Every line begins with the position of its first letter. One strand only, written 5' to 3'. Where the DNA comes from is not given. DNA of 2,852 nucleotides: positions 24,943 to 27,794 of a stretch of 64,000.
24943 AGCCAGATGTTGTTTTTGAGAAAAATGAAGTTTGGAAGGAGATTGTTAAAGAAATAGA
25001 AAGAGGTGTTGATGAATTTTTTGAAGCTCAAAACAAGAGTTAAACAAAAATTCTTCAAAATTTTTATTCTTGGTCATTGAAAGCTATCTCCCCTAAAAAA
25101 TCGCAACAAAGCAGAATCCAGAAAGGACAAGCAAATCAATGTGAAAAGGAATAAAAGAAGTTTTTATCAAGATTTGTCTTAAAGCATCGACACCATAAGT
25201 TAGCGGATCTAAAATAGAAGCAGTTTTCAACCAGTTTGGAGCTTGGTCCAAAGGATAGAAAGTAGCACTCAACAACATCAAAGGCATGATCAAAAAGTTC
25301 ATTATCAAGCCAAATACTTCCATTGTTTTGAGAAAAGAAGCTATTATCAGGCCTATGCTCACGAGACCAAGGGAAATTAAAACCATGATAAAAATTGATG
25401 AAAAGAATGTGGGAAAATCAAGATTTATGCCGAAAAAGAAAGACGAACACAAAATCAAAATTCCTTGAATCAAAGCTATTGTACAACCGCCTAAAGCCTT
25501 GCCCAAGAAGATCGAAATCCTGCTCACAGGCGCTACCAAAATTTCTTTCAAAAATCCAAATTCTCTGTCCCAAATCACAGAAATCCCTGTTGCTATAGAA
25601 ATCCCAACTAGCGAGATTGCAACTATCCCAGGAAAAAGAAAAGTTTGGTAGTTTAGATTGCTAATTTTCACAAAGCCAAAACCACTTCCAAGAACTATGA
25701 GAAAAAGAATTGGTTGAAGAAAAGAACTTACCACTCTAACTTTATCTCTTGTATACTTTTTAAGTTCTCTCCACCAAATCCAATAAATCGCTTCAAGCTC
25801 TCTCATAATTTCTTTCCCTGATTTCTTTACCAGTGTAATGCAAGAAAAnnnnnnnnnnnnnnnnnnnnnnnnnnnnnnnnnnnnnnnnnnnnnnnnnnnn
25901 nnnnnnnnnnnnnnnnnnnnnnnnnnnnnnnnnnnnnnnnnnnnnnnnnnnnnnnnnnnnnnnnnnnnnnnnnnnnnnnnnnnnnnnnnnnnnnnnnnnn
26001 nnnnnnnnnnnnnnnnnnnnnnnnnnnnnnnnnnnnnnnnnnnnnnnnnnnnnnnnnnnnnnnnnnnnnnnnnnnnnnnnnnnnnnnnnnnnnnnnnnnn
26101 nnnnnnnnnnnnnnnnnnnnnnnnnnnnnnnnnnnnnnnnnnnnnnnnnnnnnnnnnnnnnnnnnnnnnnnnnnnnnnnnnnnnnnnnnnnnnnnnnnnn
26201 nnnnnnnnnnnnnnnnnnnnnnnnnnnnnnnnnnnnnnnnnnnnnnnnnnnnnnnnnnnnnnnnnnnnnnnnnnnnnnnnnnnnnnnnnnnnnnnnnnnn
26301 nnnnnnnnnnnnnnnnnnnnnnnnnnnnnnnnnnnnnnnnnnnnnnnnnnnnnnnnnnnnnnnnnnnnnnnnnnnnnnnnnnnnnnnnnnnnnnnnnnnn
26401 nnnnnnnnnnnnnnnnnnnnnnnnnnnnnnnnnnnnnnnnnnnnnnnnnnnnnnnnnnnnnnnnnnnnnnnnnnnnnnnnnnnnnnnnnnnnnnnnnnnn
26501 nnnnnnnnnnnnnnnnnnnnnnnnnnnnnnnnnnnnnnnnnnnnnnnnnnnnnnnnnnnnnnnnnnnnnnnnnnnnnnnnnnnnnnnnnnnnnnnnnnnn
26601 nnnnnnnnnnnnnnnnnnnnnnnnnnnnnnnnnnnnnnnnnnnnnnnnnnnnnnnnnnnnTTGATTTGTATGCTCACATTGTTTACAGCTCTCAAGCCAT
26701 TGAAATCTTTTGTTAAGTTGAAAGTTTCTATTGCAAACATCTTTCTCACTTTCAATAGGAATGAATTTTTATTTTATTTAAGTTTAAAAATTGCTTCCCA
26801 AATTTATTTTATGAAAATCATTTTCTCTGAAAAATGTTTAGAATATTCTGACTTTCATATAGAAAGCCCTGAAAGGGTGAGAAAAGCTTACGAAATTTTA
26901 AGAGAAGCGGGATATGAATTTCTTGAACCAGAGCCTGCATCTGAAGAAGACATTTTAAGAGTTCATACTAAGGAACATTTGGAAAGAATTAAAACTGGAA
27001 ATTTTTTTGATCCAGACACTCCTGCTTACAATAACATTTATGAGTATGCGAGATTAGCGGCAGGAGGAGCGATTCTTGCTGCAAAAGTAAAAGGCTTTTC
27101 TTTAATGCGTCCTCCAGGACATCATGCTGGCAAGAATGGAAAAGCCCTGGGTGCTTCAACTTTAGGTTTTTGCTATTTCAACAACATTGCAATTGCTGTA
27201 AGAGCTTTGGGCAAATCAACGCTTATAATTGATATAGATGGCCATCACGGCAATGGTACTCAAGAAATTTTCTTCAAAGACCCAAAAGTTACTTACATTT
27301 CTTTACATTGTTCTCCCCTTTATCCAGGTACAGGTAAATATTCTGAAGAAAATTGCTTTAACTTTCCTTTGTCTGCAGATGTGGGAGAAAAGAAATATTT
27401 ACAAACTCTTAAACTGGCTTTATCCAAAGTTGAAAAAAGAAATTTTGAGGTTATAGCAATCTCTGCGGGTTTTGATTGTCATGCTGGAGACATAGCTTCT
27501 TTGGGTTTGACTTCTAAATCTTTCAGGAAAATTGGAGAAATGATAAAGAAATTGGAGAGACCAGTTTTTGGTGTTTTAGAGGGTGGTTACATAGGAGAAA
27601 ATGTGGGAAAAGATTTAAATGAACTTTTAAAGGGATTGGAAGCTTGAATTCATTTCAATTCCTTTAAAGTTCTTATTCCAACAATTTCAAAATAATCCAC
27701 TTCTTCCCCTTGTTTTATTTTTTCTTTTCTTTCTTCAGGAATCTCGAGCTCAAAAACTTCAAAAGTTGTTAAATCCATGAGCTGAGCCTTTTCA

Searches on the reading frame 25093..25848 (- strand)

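Call 98: search_protein_families(library=pfam, proteins=[window:25093-25848:-], max_evalue=0.001)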
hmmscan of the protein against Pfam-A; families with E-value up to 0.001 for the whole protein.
window:25093-25848:- (251 aa): 3 families
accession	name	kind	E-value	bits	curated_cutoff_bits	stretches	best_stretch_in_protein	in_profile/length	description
PF01061.29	ABC2_membrane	-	1.2e-42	146.2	26.9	1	20-227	2-210/211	ABC-2 type transporter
PF12698.13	ABC2_membrane_3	-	5.1e-18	65.7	31.6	1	64-250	157-342/347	ABC-2 family transporter protein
PF12679.13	ABC2_membrane_2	-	2.8e-06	27.2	27.2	1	23-217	2-233/283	ABC-2 family transporter protein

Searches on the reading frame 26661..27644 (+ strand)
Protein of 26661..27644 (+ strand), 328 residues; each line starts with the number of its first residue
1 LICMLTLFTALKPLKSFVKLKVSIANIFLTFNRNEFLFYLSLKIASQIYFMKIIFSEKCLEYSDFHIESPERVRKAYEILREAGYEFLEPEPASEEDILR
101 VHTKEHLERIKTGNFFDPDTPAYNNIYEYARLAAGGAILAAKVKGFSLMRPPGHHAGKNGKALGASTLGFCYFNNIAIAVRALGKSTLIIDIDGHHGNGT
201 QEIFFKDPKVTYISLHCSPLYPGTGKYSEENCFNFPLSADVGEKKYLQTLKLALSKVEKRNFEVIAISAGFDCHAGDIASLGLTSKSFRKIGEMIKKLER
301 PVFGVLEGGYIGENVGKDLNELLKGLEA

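Call 98: search_protein_families(library=pfam, proteins=[window:26661-27644:+], max_evalue=0.001)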
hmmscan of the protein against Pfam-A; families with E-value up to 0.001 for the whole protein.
window:26661-27644:+ (328 aa): 1 family
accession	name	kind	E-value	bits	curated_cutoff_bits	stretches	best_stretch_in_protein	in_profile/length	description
PF00850.24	Hist_deacetyl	-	1.3e-56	192.6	27.9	1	66-324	1-296/298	Histone deacetylase domain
